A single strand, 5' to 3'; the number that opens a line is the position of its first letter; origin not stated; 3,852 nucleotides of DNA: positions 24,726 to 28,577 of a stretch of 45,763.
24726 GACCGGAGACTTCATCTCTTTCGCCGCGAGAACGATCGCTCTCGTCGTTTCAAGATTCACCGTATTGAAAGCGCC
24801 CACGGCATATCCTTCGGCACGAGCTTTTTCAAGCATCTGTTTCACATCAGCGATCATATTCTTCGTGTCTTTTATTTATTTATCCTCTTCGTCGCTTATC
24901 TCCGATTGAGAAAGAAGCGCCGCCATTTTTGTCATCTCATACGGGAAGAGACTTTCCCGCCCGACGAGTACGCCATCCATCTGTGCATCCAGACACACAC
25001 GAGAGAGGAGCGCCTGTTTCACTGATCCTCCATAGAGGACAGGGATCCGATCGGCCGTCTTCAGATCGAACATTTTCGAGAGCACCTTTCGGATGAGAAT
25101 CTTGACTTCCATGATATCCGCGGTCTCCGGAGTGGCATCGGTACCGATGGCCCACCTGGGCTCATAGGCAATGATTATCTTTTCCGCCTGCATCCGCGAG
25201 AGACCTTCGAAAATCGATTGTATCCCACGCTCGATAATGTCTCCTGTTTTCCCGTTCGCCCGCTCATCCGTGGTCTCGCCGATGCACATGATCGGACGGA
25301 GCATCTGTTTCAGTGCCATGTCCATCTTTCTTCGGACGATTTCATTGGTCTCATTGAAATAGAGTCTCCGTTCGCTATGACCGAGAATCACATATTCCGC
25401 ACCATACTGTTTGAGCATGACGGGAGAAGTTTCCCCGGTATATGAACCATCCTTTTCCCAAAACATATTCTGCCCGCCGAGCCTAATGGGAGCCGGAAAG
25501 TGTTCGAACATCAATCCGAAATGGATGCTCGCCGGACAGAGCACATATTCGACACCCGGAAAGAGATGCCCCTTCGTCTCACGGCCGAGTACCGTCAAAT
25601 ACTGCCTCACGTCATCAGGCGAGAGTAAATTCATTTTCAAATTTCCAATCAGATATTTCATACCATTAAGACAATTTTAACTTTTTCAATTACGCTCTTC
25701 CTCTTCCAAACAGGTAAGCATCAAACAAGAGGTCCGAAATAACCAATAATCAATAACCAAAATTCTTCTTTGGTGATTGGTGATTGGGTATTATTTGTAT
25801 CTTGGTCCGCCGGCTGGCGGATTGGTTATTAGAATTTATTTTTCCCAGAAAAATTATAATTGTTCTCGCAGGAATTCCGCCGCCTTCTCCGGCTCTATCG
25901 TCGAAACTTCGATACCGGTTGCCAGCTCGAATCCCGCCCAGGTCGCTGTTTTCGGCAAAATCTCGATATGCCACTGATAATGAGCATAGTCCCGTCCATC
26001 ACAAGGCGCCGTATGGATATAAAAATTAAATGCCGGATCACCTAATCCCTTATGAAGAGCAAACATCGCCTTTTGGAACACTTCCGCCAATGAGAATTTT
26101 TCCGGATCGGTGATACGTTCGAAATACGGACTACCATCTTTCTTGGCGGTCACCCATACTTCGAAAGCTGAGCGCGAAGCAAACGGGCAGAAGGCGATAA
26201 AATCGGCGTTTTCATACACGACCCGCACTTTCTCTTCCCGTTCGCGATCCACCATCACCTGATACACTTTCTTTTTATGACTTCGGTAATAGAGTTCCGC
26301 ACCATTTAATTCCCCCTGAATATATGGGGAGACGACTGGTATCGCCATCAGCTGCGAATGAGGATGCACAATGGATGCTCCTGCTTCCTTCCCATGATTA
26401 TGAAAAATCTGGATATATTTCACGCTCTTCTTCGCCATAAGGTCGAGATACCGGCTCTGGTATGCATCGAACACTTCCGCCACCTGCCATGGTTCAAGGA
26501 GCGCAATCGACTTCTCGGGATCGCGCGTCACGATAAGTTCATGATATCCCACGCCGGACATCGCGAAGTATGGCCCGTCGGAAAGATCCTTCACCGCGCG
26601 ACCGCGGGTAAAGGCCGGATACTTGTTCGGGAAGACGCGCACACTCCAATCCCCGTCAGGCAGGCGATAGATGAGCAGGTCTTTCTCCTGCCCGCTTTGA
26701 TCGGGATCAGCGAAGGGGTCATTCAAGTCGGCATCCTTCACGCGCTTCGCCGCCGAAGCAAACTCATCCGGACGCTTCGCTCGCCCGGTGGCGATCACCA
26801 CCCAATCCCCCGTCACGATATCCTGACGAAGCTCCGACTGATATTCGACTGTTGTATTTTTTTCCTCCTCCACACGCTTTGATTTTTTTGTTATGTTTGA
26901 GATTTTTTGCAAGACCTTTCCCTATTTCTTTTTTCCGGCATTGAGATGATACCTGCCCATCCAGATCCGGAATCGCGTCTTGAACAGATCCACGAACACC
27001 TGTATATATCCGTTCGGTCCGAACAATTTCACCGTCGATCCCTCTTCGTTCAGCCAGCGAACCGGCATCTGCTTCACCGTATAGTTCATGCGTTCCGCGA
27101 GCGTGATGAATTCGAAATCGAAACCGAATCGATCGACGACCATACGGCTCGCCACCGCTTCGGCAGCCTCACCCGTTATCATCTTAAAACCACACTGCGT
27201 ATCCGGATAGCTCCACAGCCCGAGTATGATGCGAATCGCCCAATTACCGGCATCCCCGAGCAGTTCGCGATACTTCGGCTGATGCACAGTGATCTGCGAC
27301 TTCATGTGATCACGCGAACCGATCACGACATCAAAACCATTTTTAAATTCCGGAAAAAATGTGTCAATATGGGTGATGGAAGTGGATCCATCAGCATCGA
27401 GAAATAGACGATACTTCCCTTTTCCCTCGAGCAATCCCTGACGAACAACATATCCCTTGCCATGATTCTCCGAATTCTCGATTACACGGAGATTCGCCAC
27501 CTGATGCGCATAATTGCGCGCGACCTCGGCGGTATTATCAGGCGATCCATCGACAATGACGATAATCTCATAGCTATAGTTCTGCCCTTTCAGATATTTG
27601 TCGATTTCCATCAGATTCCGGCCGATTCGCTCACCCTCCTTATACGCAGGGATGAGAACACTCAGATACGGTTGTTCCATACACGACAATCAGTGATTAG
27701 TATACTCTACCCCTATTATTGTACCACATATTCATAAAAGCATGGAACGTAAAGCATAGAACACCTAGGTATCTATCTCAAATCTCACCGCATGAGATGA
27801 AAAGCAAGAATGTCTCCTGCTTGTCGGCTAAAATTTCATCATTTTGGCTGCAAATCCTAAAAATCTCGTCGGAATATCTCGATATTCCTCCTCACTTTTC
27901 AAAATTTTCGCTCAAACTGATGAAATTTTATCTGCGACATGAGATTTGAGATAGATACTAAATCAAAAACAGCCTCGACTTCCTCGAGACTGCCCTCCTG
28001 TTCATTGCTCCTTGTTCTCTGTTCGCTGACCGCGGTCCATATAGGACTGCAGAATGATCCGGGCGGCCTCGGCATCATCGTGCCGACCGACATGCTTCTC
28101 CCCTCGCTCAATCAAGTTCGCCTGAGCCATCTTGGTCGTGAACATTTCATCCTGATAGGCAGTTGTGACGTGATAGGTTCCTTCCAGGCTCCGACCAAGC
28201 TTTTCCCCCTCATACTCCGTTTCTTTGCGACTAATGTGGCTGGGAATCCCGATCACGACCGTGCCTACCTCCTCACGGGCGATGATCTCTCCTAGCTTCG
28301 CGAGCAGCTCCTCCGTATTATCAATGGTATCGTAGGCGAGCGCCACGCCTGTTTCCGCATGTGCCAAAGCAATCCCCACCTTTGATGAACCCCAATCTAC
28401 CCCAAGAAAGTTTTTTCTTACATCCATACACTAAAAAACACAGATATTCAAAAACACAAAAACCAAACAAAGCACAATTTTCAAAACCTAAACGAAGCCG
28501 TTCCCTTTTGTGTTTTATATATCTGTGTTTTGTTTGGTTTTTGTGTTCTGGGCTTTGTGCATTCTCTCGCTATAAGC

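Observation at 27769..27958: Structured element of roughly 165-190 nt present twice, with conserved block order and spacing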

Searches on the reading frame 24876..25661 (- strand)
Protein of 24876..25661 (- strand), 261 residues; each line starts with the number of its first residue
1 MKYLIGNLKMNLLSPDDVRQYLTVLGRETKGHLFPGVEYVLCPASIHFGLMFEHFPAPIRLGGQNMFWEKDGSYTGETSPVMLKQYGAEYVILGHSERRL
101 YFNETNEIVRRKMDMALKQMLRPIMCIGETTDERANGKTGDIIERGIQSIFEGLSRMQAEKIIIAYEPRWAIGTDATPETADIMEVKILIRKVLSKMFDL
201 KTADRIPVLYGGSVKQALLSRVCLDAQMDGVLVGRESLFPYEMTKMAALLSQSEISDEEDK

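Call 71: search_protein_families(library=pfam, proteins=[window:24876-25661:-], max_evalue=0.00001)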
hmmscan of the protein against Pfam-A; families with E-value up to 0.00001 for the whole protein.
window:24876-25661:- (261 aa): 1 family
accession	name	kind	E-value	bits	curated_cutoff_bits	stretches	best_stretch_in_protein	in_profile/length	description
PF00121.24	TIM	-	1.1e-69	235.2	20.1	1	3-247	2-242/245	Triosephosphate isomerase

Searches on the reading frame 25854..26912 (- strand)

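Call 71: search_protein_families(library=pfam, proteins=[window:25854-26912:-], max_evalue=0.00001)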
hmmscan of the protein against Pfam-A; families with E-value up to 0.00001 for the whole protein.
window:25854-26912:- (352 aa): 2 families
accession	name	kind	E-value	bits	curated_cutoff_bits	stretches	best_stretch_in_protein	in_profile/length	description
PF01087.27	GalP_UDP_transf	-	2.5e-14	54.5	22.1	1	20-190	6-179/184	Galactose-1-phosphate uridyl transferase, N-terminal domain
PF16268.10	DUF4921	-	3.7e-13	49.6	28.5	1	160-346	217-391/425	Domain of unknown function (DUF4921)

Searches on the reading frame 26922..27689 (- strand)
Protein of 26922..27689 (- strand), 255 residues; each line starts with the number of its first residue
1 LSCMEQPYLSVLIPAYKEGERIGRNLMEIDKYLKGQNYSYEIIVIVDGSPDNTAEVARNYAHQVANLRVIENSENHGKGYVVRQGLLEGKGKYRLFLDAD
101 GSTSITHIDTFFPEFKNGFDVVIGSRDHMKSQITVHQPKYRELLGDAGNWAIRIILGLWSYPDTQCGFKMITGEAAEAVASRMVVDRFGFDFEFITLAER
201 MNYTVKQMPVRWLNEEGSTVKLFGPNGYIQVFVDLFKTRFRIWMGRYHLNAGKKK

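Call 71: search_protein_families(library=pfam, proteins=[window:26922-27689:-], max_evalue=0.00001)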
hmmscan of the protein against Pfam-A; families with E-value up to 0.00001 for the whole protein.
window:26922-27689:- (255 aa): 2 families
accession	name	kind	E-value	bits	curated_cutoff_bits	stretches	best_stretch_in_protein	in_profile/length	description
PF00535.33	Glycos_transf_2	-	5.7e-23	82.1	23.3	1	10-164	1-152/168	Glycosyl transferase family 2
PF13641.12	Glyco_tranf_2_3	-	6e-08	33.4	27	1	8-100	2-96/230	Glycosyltransferase like family 2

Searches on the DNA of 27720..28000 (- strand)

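Call 24: search_rna_families(source=window, start=27720, end=28000, threshold=evalue, max_evalue=10, show_alignments=2)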
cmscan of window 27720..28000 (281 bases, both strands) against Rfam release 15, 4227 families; matches with E-value up to 10: 2.
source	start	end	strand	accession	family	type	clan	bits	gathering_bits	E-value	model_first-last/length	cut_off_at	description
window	27896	27926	+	RF01332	CRISPR-DR19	Gene; CRISPR;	-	18.8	40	0.7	1-37/37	no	CRISPR RNA direct repeat element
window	27730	27844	-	RF01185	snR75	Gene; snRNA; snoRNA; CD-box;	CL00045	10.6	40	7.4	1-88/88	no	Small nucleolar RNA snR75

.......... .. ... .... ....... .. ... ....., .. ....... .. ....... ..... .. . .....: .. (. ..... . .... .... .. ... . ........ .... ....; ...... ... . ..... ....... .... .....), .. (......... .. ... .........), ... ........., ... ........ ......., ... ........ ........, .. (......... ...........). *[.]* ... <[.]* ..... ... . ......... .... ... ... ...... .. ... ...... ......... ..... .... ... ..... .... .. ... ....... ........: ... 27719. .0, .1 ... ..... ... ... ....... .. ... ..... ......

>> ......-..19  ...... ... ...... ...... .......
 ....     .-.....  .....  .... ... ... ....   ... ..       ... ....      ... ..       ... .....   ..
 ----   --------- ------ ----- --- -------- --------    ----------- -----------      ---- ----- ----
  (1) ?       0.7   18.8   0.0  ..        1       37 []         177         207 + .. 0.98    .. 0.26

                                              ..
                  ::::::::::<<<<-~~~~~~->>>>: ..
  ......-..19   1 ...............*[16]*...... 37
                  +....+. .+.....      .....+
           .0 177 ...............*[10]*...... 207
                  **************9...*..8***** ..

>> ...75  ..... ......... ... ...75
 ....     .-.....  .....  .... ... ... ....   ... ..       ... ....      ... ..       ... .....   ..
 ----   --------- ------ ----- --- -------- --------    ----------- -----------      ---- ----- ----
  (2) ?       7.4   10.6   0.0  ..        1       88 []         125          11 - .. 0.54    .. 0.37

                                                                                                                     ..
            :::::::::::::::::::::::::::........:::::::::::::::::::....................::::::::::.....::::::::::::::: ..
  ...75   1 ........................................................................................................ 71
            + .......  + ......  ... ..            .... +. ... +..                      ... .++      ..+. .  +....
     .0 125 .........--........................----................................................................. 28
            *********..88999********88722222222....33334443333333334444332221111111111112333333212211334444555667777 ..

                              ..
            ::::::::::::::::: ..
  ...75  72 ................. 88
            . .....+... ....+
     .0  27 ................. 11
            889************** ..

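Call 65: search_dna_similar(query=window:27761-27966:-, collection=plasmids, mode=distant, max_evalue=0.001, max_rows=5)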
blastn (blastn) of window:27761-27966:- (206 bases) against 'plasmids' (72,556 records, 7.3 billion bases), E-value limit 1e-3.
No match.

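Call 66: search_dna_similar(query=window:27761-27966:-, collection=phages, mode=distant, max_evalue=0.001, max_rows=5)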
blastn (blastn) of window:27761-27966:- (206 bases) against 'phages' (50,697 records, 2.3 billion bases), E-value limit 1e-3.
No match.

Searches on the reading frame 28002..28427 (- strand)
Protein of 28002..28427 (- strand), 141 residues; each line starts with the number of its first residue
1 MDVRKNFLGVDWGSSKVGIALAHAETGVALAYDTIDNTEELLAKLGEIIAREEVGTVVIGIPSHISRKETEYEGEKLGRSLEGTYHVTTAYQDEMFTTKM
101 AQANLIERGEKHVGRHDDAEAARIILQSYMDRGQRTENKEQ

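Call 37: find_homologous_proteins(query=window:28002-28427:-, max_evalue=1e-15)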
Query window:28002-28427:- (141 aa): 477 proteins with E <= 1e-15 among 497 candidates; the best 120 are listed.
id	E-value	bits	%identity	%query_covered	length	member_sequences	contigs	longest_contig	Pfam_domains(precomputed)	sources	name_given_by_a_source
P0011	2.1e-85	301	100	100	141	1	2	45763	PF03652.21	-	-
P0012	6.8e-70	251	89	94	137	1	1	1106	PF03652.21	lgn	-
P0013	7.9e-61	222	75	93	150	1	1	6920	PF03652.21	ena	-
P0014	1.3e-60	221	68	93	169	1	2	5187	PF03652.21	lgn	-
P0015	4.6e-60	219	78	98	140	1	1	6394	PF03652.21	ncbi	-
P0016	6.3e-59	216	76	98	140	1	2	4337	PF03652.21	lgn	-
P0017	3.3e-57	210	78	90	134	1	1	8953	PF03652.21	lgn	-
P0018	6.6e-57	209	73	98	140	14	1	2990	PF03652.21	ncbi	-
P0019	9.0e-56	205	71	98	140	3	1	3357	PF03652.21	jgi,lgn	jgi:putative transcription antitermination factor YqgF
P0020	4.4e-55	203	72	94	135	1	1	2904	PF03652.21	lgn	-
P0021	1.8e-54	201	74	91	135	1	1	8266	PF03652.21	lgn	-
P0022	2.2e-54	201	71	96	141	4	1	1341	PF03652.21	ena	-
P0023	6.5e-54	199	73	95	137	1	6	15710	PF03652.21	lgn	-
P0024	2.0e-53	198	69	100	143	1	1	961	PF03652.21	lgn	-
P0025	8.6e-53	196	72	94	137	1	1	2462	PF03652.21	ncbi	-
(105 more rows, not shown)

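Call 38: find_encoding_contigs(protein=P0015, flank=3000, max_places=2)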
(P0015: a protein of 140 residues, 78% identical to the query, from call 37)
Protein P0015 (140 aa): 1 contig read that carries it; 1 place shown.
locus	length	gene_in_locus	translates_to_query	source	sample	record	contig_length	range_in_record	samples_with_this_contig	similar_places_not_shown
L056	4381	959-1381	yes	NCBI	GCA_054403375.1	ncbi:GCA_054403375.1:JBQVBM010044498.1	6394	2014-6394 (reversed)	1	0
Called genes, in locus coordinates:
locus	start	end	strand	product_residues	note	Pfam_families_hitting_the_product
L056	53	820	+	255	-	PF00557:Peptidase_M24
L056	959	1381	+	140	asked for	PF03652:RuvX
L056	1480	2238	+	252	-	PF00535:Glycos_transf_2, PF13641:Glyco_tranf_2_3 (weak)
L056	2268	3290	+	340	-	PF01087:GalP_UDP_transf, PF01230:HIT (faint), PF16268:DUF4921, PF02744:GalP_UDP_tr_C (faint)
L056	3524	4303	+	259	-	PF00121:TIM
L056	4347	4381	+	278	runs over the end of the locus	PF01116:F_bP_aldolase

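Call 39: find_encoding_contigs(protein=P0017, flank=3000, max_places=2)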
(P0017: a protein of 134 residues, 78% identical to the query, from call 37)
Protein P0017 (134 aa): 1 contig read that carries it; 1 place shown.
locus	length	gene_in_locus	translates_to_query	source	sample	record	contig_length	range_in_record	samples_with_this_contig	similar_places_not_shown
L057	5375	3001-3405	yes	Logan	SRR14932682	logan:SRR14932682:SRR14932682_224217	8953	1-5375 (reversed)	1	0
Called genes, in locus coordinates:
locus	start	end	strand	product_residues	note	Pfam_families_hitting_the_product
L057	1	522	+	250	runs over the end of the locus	PF01978:TrmB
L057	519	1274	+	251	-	PF02678:Pirin, PF17954:Pirin_C_2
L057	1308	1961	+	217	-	PF13671:AAA_33, PF00406:ADK, PF13207:AAA_17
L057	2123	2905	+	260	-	PF00557:Peptidase_M24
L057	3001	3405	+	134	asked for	PF03652:RuvX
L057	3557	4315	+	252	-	PF00535:Glycos_transf_2, PF13641:Glyco_tranf_2_3 (weak)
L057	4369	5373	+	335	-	?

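Call 40: find_encoding_contigs(protein=P0013, flank=3000, max_places=2)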
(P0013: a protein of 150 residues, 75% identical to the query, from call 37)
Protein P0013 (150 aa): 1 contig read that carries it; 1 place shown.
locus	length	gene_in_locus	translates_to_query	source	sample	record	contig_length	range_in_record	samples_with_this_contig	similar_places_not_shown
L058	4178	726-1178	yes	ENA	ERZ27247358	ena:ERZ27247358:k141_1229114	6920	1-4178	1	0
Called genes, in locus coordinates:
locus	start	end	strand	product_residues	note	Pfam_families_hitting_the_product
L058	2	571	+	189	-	?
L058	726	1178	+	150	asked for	PF03652:RuvX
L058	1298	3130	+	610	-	-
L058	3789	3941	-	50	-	PF22296:bAvd (weak)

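Call 50: find_encoding_contigs(protein=P0012, flank=2000, max_places=3)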
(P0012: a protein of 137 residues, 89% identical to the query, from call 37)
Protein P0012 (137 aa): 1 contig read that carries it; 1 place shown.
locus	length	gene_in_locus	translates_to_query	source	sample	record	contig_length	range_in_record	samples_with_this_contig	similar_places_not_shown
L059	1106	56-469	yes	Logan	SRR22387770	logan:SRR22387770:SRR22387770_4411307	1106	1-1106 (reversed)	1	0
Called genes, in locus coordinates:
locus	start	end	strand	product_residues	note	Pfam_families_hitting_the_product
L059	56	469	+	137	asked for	PF03652:RuvX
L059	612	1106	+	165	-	?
